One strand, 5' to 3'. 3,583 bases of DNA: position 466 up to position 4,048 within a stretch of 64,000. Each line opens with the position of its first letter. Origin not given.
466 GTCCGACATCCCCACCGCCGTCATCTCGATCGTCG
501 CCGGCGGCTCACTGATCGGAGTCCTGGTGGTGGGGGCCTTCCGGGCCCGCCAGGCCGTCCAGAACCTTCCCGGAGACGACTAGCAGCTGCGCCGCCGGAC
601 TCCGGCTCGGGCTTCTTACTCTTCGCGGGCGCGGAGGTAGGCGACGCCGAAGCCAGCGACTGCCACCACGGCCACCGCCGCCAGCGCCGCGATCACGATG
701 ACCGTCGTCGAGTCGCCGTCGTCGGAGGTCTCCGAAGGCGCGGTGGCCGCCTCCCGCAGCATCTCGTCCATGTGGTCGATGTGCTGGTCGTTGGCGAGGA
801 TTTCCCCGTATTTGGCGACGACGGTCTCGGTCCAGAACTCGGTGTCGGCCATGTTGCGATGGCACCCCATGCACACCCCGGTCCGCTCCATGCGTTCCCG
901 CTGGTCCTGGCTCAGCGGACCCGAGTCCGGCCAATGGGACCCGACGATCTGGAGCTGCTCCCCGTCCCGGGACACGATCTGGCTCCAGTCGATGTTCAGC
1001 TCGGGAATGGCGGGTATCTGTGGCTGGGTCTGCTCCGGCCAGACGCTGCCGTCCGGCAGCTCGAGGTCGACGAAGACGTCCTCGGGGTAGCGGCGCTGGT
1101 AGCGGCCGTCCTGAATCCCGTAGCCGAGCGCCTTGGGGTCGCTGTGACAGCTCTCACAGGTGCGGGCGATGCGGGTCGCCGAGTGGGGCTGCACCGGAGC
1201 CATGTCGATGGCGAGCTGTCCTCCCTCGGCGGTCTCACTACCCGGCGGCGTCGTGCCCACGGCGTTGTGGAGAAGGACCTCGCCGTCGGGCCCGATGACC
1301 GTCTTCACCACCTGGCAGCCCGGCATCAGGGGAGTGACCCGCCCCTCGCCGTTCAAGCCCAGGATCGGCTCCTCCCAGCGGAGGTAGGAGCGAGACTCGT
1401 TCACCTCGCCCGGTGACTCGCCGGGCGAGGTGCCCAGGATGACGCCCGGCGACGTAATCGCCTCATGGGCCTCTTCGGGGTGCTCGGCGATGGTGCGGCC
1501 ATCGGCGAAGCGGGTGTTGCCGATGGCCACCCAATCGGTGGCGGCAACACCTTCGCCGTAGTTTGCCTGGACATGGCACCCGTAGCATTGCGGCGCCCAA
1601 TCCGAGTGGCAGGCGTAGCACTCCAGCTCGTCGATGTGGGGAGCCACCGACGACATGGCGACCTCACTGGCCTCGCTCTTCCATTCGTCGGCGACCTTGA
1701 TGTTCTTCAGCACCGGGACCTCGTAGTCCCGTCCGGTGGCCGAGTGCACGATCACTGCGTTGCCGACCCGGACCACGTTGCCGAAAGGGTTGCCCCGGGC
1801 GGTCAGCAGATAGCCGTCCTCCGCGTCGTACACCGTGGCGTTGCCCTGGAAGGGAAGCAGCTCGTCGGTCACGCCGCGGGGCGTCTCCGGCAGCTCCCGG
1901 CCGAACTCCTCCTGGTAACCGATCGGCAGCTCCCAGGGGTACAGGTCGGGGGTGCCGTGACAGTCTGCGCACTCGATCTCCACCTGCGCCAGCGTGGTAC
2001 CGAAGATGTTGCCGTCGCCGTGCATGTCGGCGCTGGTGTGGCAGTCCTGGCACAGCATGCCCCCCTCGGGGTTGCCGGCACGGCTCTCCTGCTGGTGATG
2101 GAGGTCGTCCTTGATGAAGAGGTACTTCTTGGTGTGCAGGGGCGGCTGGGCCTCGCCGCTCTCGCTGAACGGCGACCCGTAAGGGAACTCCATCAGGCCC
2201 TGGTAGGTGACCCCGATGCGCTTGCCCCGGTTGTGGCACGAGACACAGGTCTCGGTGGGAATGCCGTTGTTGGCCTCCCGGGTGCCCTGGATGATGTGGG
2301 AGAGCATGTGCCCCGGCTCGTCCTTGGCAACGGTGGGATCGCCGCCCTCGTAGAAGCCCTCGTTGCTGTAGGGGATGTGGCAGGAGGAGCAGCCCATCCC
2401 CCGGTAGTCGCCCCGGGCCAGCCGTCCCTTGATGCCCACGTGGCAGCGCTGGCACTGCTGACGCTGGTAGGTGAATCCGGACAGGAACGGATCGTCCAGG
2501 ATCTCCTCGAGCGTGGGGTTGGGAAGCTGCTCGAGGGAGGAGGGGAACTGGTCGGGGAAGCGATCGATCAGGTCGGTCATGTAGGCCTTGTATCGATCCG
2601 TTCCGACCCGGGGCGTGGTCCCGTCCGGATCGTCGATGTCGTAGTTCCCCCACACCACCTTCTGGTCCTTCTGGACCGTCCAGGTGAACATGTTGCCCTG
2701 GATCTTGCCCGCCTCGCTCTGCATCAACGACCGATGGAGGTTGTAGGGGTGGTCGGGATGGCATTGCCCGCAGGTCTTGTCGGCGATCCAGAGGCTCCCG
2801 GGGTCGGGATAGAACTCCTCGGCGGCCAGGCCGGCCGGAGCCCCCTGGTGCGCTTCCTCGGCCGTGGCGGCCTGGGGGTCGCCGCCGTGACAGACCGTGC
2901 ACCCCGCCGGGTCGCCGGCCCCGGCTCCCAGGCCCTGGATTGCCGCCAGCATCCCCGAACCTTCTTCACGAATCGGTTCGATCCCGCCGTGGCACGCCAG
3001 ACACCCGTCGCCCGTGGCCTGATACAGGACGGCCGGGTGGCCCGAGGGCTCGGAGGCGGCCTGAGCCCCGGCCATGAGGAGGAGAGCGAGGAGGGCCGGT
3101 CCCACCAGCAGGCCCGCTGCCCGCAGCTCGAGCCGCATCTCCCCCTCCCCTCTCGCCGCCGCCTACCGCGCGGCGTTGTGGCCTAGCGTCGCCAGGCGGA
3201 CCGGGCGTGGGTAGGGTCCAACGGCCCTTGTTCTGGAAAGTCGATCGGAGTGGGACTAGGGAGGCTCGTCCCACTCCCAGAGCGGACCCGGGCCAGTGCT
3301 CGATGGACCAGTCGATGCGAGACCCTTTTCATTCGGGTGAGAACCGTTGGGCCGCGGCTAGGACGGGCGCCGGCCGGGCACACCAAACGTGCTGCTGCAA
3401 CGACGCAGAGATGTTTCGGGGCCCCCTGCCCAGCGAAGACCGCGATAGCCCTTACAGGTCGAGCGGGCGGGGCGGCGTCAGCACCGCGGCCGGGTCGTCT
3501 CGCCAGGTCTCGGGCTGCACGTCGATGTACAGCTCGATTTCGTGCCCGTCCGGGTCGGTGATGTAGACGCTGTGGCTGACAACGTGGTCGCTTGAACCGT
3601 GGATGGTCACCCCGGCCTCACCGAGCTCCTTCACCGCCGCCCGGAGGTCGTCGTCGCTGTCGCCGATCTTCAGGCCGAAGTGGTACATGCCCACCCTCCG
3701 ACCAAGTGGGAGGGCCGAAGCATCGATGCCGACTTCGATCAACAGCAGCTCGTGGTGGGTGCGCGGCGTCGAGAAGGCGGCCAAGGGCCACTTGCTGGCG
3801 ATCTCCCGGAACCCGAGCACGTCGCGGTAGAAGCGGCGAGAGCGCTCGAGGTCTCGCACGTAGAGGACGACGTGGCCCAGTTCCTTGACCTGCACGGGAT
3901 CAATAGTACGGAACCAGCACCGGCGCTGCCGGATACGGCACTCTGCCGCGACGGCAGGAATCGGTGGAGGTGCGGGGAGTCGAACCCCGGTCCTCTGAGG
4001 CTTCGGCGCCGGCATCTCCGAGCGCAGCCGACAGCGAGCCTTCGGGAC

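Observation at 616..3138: Membrane-anchored dodecahaem c-type cytochrome in an actinobacterial genome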

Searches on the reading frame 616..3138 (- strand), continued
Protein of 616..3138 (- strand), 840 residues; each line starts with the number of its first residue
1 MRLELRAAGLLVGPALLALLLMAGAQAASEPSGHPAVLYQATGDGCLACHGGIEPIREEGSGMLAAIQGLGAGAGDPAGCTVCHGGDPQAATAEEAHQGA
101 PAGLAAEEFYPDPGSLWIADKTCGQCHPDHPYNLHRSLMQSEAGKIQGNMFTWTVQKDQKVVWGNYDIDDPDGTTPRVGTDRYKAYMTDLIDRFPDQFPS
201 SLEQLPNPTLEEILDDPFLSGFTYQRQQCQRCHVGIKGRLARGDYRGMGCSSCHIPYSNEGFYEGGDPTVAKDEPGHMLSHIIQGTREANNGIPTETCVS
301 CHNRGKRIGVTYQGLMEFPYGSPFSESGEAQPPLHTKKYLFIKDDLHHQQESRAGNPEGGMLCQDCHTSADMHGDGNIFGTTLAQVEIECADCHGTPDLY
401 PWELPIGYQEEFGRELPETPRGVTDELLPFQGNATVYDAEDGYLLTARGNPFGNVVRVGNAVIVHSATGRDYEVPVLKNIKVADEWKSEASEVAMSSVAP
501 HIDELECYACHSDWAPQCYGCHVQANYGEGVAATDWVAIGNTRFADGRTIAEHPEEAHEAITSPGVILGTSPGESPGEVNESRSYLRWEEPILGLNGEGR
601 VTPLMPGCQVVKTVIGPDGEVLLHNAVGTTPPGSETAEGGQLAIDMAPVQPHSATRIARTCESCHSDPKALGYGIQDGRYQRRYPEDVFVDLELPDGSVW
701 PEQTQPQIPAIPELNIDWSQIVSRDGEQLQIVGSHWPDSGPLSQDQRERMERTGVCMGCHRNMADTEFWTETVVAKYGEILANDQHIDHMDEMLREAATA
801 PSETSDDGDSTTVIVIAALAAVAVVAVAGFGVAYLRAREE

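Call 75: list_cluster_members(proteins=[P0001, L001:3623-4681:+, L001:7675-8109:+, L001:16591-17847:+, P0002, P0006, P0008])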
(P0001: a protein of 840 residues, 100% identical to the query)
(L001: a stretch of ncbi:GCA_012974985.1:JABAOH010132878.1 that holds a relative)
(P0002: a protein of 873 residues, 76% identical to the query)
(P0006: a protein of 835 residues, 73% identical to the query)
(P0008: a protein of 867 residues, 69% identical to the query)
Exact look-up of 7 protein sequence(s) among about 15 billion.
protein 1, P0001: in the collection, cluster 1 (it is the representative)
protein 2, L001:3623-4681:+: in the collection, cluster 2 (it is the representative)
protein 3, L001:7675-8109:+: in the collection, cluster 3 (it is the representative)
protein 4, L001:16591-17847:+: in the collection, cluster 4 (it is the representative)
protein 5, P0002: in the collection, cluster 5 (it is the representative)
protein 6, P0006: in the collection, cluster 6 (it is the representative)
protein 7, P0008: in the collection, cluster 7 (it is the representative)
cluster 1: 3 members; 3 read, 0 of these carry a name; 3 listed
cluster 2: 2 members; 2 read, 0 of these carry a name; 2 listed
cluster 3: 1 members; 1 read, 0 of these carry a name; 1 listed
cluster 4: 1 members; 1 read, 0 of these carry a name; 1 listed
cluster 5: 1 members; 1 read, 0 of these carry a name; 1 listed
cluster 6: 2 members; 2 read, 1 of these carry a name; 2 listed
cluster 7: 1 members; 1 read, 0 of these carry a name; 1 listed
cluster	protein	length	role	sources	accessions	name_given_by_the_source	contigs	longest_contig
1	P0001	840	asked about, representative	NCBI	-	-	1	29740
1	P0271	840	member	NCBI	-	-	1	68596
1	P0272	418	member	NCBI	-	-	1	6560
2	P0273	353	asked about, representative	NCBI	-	-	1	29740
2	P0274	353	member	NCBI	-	-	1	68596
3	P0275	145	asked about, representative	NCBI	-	-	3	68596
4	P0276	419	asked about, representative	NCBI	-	-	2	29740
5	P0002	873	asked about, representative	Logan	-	-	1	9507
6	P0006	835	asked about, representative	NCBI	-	-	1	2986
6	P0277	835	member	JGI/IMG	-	hypothetical protein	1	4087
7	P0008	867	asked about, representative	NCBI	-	-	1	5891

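Call 76: find_encoding_contigs(protein=window:616-3138:-, flank=3000, max_places=3)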
Protein window:616-3138:- (840 aa): no gene with exactly this product is on record in the collection.

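Call 78: find_encoding_contigs(protein=P0271, flank=2000, max_places=2)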
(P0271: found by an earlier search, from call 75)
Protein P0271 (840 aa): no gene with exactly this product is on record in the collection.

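Call 84: search_protein_families(library=ncbifam, proteins=[L057:3045-5657:-, L057:1127-2548:-, L088:9896-10783:+, L007:10834-11658:+], max_evalue=0.001)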
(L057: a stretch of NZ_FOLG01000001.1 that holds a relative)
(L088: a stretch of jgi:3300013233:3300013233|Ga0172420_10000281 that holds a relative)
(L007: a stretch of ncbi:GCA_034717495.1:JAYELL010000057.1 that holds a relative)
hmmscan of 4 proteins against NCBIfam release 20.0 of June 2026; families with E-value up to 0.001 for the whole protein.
L057:3045-5657:- (870 aa): 4 families
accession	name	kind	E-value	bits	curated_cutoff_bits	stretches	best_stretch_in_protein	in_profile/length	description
TIGR00353.1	nrfE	subfamily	1.7e-194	647.9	569.05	1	264-854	1-578/578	heme lyase CcmF/NrfE family subunit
TIGR03145.1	cyt_nit_nrfE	subfamily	1.8e-190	634.8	927.3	1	212-848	1-630/631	heme lyase NrfEFG subunit NrfE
NF007691.0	PRK10369.1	subfamily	2.5e-141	472.3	394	1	213-848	4-565/573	heme lyase NrfEFG subunit NrfE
TIGR03144.1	cytochr_II_ccsB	equivalog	1.5e-05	24.9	187.6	1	422-508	164-248/252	c-type cytochrome biogenesis protein CcsB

L057:1127-2548:- (473 aa): 7 families
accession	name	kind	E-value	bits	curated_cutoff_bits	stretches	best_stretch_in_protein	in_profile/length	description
TIGR03142.1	cytochro_ccmI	equivalog_domain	2.6e-19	69.7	29.3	1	3-115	1-117/118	c-type cytochrome biogenesis protein CcmI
NF007692.0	PRK10370.1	equivalog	2.3e-08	33.9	306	1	96-276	21-199/206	heme lyase NrfEFG subunit NrfG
NF040959.1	MamA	equivalog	8.2e-08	31.9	200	1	131-252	45-164/204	magnetosome protein MamA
TIGR02917.1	PEP_TPR_lipo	equivalog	0.00011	20.2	312.2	1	137-248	581-690/899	XrtA/PEP-CTERM system TPR-repeat protein PrsT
TIGR03939.1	PGA_TPR_OMP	equivalog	0.00012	20.4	366.65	0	143-255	72-182/800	poly-beta-1,6 N-acetyl-D-glucosamine export porin PgaA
TIGR02552.1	LcrH_SycD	equivalog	0.00049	19.8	104.8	0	152-225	47-117/136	SycD/LcrH family type III secretion system chaperone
NF033920.0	C39_PA2778_fam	equivalog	0.00084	18.8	150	0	137-227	137-223/255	PA2778 family cysteine peptidase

L088:9896-10783:+ (295 aa): 25 families
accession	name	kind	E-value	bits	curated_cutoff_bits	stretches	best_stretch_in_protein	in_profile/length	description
TIGR02917.1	PEP_TPR_lipo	equivalog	6.6e-24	83.8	312.2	1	70-258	268-455/899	XrtA/PEP-CTERM system TPR-repeat protein PrsT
NF047558.1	TPR_END_plus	domain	3.9e-22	78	32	0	237-264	2-29/56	TPR end-of-group domain-containing protein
TIGR02521.1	type_IV_pilW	equivalog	2.7e-20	72.9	154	3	131-196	30-95/234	type IV pilus biogenesis/stability protein PilW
NF008391.2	PRK11189.1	equivalog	7e-20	71.7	250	2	166-265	65-164/297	lipoprotein NlpI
NF040959.1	MamA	equivalog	8.7e-20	71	200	2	68-166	76-173/204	magnetosome protein MamA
TIGR00990.1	3a0801s09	subfamily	5.1e-19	68.3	757.25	2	99-209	332-442/615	mitochondrial import receptor subunit TOM70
TIGR02552.1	LcrH_SycD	equivalog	2.9e-17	62.6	104.8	2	210-279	62-135/136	SycD/LcrH family type III secretion system chaperone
NF033758.1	gliding_GltE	equivalog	2.4e-15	56.4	225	2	151-267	241-358/411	adventurous gliding motility TPR repeat lipoprotein GltE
NF033762.1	social_mot_Tgl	equivalog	3.7e-13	49.4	225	1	102-260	35-196/252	social motility TPR repeat lipoprotein Tgl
NF047507.1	TPR_BatC_Lepto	exception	1.5e-10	40.9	175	1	151-233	43-129/214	TPR repeat-containing protein BatC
NF002725.1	PRK02603.1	equivalog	2.7e-10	40.5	143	0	71-147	43-121/173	photosystem I assembly protein Ycf3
NF047371.1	FlcA_CTERM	equivalog_domain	9.9e-10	37.5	300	1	73-161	449-536/646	periplasmic flagellar collar protein FlcA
NF033920.0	C39_PA2778_fam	equivalog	3.2e-08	33.3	150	0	110-195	168-253/255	PA2778 family cysteine peptidase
NF007302.0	PRK09782.1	equivalog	5.3e-08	31.3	1223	1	72-175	554-655/990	phage receptor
TIGR04510.1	mod_pep_cyc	subfamily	8.1e-08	31.2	400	1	68-257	403-591/814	putative peptide modification system cyclase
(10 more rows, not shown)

L007:10834-11658:+ (274 aa): 22 families
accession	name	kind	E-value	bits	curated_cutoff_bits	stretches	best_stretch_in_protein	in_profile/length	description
NF040959.1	MamA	equivalog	1.1e-21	77.2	200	2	66-181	83-198/204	magnetosome protein MamA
TIGR02521.1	type_IV_pilW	equivalog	1.3e-17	64.2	154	1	134-255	43-166/234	type IV pilus biogenesis/stability protein PilW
TIGR02917.1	PEP_TPR_lipo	equivalog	1.5e-17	62.8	312.2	2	154-262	123-231/899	XrtA/PEP-CTERM system TPR-repeat protein PrsT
NF008391.2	PRK11189.1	equivalog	2.9e-17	63.1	250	1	155-255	64-164/297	lipoprotein NlpI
TIGR00990.1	3a0801s09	subfamily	2.6e-15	56.1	757.25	2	119-221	328-430/615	mitochondrial import receptor subunit TOM70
NF047558.1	TPR_END_plus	domain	9.1e-14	51.1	32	0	91-120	2-31/56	TPR end-of-group domain-containing protein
TIGR02552.1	LcrH_SycD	equivalog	1e-12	47.9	104.8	1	168-271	30-134/136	SycD/LcrH family type III secretion system chaperone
NF007302.0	PRK09782.1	equivalog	6.3e-09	34.4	1223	1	134-209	591-665/990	phage receptor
NF033920.0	C39_PA2778_fam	equivalog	6.9e-09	35.5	150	1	85-187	152-255/255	PA2778 family cysteine peptidase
NF033758.1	gliding_GltE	equivalog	2.1e-08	33.6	225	0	184-254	284-355/411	adventurous gliding motility TPR repeat lipoprotein GltE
NF033762.1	social_mot_Tgl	equivalog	2.2e-08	33.8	225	1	52-252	30-232/252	social motility TPR repeat lipoprotein Tgl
TIGR04510.1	mod_pep_cyc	subfamily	3.1e-08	32.6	400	1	92-258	402-570/814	putative peptide modification system cyclase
NF052415.1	T3SS_chap_SctY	equivalog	8.2e-08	32.7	70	0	183-252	33-105/106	type III secretion apparatus assembly chaperone SctY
NF047371.1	FlcA_CTERM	equivalog_domain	1.9e-07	30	300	1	155-251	437-534/646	periplasmic flagellar collar protein FlcA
TIGR03939.1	PGA_TPR_OMP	equivalog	8.3e-06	24.3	366.65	1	117-196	390-469/800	poly-beta-1,6 N-acetyl-D-glucosamine export porin PgaA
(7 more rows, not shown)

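Call 89: search_protein_families(library=pfam, proteins=[L027:2089-4692:+, L027:4723-5172:+, L027:5169-5861:+, L027:10269-10850:-, L027:10892-11560:+, L027:12473-14143:-, L037:129-1589:-, L037:1710-3170:-, L037:7313-7753:+, L037:7795-8781:-], max_evalue=0.0001)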
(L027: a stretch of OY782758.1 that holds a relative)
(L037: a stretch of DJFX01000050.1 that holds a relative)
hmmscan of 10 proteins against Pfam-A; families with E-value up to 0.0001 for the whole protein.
L027:2089-4692:+ (867 aa): 3 families
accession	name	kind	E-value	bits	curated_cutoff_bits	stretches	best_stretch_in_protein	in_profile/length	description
PF06434.19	Aconitase_2_N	-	2.4e-96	321.7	27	1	174-380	1-204/204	Aconitate hydratase 2 N-terminus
PF11791.14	Aconitase_B_N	-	7.9e-70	234.2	25.8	1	11-162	2-153/153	Aconitate B N-terminal domain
PF00330.25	Aconitase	-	1.2e-42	146.9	28.7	1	457-816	89-463/463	Aconitase family (aconitate hydratase)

L027:4723-5172:+ (149 aa): 1 family
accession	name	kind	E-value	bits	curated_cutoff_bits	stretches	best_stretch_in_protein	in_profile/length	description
PF04977.20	DivIC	-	1.3e-23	83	28.9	1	65-143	1-79/80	Septum formation initiator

L027:5169-5861:+ (230 aa): 3 families
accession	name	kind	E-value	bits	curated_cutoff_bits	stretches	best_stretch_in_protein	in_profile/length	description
PF01128.25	IspD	-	4.6e-77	259.2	27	1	9-229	3-219/221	2-C-methyl-D-erythritol 4-phosphate cytidylyltransferase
PF12804.13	NTP_transf_3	-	6.1e-15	56.2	27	1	9-132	1-116/160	MobA-like NTP transferase domain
PF02348.25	CTP_transf_3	-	1.7e-06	28.4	22.6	1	10-164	3-143/217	Cytidylyltransferase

L027:10269-10850:- (193 aa): 0 families

L027:10892-11560:+ (222 aa): 2 families
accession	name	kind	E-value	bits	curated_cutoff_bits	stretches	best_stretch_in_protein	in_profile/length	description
PF13640.12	2OG-FeII_Oxy_3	-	2.1e-15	57.9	27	1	84-173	3-98/98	2OG-Fe(II) oxygenase superfamily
PF18331.6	PKHD_C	-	1.2e-08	35.2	22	1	180-221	2-43/43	PKHD-type hydroxylase C-terminal domain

L027:12473-14143:- (556 aa): 1 family
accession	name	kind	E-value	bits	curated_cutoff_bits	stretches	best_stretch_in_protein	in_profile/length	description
PF03235.19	GmrSD_N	-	2.6e-32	113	33.2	1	12-219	2-198/199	GmrSD restriction endonuclease, N-terminal domain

L037:129-1589:- (486 aa): 5 families
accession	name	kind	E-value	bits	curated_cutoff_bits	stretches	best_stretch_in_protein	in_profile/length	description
PF00478.31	IMPDH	-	6.8e-165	548.6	25.6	1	7-472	1-345/345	IMP dehydrogenase / GMP reductase domain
PF00571.33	CBS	-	5.2e-23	81.6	24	2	93-138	6-52/57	CBS domain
PF03060.21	NMO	-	1.2e-12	48.3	28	1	207-370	81-233/331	Nitronate monooxygenase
PF01070.24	FMN_dh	-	9.9e-09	35.1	24.9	1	252-363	203-306/350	FMN-dependent dehydrogenase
PF01645.23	Glu_synthase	-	9.8e-06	25.4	20.4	1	275-360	214-305/369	Conserved region in glutamate synthase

L037:1710-3170:- (486 aa): 1 family
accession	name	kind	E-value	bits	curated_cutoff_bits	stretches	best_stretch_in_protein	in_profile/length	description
PF02696.19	SelO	-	2.7e-139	465.4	22.8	1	5-456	3-465/466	Protein adenylyltransferase SelO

L037:7313-7753:+ (146 aa): 1 family
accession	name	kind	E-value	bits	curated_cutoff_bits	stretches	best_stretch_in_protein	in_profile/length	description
PF13511.11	DUF4124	-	5.3e-19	68.6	22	1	7-55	1-49/56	Domain of unknown function (DUF4124)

L037:7795-8781:- (328 aa): 1 family
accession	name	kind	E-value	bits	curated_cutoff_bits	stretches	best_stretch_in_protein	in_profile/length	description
PF00296.26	Bac_luciferase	-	8.2e-10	39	27.9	1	75-240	156-314/314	Luciferase-like monooxygenase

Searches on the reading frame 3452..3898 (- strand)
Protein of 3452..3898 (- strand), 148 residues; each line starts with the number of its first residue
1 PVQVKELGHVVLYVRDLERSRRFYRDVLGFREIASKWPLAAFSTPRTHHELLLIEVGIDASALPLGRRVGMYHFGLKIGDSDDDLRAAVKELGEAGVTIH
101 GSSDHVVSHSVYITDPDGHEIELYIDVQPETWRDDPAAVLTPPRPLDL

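Call 21: search_protein_families(library=pfam, proteins=[window:3452-3898:-], max_evalue=0.00001)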
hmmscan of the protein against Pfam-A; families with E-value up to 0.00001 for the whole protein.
window:3452-3898:- (148 aa): 3 families
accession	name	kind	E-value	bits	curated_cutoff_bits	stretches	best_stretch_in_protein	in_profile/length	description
PF00903.31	Glyoxalase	-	2.9e-20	73.3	20.6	1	7-123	2-121/121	Glyoxalase/Bleomycin resistance protein/Dioxygenase superfamily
PF22677.2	Ble-like_N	-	6e-08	32.8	24.5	1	9-31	4-26/41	Bleomycin resistance protein-like N-terminal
PF18029.7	Glyoxalase_6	-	2.8e-06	28.4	23.6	1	10-123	2-105/106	Glyoxalase-like domain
